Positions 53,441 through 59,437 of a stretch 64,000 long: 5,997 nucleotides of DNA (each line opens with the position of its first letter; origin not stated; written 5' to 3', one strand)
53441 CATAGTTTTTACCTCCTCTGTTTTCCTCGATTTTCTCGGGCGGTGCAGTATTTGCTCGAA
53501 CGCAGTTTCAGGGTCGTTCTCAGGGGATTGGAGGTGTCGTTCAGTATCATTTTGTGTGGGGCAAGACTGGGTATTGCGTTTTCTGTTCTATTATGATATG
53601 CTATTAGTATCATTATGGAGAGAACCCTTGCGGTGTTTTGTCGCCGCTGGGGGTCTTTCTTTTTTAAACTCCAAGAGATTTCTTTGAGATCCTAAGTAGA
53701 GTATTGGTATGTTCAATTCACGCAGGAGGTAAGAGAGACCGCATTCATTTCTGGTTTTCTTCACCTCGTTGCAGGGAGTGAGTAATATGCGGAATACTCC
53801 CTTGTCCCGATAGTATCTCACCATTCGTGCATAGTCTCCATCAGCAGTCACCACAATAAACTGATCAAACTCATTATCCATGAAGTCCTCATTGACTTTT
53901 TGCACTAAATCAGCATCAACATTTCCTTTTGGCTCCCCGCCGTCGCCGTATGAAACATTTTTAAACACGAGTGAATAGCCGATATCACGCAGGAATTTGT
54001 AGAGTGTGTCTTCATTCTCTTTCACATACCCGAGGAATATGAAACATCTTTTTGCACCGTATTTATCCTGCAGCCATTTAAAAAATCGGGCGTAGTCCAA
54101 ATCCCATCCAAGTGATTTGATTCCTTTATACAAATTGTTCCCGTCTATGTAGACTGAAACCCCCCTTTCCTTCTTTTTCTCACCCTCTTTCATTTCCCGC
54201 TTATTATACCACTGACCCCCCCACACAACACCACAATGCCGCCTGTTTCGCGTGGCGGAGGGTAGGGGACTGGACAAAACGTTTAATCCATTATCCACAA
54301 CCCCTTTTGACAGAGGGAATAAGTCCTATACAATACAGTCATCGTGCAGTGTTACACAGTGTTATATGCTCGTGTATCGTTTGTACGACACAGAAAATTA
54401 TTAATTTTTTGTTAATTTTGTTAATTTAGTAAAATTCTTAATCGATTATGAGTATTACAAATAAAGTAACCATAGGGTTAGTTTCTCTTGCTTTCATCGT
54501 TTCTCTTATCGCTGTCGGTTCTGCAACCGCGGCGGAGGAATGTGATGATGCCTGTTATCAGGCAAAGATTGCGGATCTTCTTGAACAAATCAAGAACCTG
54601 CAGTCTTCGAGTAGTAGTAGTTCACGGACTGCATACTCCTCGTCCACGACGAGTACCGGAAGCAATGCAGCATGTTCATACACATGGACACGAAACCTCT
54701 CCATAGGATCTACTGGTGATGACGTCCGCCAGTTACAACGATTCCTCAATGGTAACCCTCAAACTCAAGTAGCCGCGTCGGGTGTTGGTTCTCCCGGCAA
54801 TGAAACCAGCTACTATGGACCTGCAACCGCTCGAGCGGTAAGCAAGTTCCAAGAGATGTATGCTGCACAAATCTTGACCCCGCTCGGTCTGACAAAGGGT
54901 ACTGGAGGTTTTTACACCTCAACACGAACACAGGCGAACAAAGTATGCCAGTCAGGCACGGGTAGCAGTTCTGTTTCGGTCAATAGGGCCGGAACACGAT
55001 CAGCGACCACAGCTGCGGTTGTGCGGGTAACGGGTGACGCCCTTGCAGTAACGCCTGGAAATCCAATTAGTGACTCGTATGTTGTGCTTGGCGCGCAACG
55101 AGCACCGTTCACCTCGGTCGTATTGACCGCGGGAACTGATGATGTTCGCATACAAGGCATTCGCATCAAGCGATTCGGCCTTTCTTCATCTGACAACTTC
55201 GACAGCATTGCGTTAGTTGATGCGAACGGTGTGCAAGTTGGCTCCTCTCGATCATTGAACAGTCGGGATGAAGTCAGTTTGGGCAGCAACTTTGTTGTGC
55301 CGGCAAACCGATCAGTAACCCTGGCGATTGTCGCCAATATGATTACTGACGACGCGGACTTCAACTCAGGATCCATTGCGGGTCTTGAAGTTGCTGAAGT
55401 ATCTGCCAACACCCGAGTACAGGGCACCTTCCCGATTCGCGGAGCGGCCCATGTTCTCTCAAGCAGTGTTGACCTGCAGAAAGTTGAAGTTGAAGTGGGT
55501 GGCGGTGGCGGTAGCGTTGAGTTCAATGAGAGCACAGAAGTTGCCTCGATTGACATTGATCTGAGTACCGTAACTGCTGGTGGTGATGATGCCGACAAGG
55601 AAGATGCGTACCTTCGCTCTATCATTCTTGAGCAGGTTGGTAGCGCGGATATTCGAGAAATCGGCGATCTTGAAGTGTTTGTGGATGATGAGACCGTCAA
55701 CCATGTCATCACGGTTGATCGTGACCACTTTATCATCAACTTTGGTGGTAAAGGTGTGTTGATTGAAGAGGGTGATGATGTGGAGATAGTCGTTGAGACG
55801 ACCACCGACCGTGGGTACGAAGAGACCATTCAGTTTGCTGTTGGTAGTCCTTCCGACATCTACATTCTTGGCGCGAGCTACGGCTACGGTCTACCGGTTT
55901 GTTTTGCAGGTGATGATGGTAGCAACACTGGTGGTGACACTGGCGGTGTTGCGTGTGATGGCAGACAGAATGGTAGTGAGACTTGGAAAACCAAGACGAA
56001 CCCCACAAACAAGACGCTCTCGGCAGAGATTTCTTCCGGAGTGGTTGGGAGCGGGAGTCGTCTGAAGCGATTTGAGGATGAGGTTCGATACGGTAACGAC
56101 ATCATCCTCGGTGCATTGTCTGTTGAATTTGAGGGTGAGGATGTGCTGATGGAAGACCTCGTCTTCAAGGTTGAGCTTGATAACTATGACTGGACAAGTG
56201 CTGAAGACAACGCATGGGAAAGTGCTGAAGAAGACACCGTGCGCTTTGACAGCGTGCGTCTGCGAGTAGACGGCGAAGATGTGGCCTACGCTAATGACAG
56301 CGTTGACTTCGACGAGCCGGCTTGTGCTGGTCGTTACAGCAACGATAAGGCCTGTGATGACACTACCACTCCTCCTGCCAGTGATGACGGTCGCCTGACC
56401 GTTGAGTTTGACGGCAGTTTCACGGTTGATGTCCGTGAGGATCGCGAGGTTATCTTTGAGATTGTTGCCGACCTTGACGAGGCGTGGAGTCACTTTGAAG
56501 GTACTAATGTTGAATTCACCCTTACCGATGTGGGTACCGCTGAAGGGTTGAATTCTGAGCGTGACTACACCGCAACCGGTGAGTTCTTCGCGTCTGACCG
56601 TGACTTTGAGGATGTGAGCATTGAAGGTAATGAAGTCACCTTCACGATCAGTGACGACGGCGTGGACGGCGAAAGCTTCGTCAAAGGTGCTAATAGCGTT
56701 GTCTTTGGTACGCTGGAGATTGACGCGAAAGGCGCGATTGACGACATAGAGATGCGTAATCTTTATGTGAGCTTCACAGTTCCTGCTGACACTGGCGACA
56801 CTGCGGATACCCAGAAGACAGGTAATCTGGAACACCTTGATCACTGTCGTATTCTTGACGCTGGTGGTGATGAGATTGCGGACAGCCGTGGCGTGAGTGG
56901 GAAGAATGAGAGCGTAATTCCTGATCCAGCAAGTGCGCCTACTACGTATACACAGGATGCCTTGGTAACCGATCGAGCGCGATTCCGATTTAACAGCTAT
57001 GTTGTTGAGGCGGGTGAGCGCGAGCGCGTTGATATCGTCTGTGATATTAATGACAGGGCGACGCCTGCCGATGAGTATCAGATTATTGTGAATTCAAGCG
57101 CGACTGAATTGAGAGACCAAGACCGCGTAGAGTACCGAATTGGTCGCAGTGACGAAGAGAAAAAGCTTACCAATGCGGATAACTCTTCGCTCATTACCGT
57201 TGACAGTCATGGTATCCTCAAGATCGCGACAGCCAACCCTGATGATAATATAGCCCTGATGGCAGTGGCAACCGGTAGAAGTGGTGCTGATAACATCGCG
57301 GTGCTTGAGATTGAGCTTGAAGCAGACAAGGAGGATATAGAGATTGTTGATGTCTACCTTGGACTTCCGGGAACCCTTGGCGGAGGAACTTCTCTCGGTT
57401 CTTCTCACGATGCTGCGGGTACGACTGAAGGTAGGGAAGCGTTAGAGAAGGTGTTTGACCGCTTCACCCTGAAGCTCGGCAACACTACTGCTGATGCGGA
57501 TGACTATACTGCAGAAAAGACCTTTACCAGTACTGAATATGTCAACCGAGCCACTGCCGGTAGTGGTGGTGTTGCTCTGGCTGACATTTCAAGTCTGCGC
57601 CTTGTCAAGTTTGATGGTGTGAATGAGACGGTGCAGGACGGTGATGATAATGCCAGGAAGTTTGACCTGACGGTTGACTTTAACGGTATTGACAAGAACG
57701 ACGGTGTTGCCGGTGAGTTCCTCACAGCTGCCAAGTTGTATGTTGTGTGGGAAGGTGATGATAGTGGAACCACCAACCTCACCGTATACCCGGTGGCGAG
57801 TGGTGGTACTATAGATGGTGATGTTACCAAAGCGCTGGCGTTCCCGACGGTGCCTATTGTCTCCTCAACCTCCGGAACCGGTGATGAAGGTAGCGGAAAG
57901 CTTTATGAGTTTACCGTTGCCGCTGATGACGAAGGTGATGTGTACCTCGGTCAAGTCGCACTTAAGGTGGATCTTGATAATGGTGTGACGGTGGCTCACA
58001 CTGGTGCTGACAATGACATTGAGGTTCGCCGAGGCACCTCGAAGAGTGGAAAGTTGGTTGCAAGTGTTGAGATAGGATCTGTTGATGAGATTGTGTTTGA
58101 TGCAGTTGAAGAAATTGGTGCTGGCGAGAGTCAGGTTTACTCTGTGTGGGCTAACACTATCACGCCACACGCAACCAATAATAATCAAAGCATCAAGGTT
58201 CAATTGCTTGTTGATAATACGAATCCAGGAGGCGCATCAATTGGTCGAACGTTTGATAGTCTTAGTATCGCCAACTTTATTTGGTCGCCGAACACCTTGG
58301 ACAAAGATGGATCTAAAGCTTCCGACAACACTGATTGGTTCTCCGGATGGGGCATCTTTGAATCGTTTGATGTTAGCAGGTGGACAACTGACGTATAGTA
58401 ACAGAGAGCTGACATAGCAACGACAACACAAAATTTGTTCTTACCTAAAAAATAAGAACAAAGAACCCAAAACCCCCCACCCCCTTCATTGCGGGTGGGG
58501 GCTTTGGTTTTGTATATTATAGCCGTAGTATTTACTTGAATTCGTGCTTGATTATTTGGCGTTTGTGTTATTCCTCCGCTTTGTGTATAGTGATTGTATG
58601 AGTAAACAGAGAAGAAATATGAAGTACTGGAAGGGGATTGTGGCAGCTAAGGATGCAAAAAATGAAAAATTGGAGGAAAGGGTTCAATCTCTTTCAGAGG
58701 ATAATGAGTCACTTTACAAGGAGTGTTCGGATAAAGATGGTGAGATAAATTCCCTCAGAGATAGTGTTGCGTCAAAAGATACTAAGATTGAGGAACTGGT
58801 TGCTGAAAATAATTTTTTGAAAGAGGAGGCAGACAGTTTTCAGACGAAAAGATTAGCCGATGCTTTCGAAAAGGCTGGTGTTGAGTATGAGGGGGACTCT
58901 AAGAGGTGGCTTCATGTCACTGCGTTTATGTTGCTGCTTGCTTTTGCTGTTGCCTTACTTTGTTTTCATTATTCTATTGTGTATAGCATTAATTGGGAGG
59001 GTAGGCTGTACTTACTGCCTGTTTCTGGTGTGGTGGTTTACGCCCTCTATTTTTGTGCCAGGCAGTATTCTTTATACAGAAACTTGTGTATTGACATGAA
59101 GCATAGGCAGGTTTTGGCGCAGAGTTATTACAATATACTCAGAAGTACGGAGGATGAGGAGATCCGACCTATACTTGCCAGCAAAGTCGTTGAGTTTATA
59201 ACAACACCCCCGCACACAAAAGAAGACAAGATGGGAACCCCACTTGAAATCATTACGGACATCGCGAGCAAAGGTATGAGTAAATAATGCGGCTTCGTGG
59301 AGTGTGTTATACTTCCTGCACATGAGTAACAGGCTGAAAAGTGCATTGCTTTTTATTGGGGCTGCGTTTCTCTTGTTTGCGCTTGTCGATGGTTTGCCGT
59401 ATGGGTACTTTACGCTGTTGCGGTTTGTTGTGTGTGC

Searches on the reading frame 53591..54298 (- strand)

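Call 47: search_protein_families(library=pfam, proteins=[window:53591-54298:-], max_evalue=0.001)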
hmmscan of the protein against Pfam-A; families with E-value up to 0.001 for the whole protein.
window:53591-54298:- (235 aa): 1 family
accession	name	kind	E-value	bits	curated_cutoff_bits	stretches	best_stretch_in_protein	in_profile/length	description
PF01936.24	NYN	-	2e-14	54.7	24.2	1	47-174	2-125/145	NYN domain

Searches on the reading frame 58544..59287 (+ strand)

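Call 47: search_protein_families(library=pfam, proteins=[window:58544-59287:+], max_evalue=0.001)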
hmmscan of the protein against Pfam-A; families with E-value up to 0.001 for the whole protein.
window:58544-59287:+ (247 aa): 1 family
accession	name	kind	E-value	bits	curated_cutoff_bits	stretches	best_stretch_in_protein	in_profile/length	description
PF00170.26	bZIP_1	-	0.00044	20.7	27.6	0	36-74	24-62/64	bZIP transcription factor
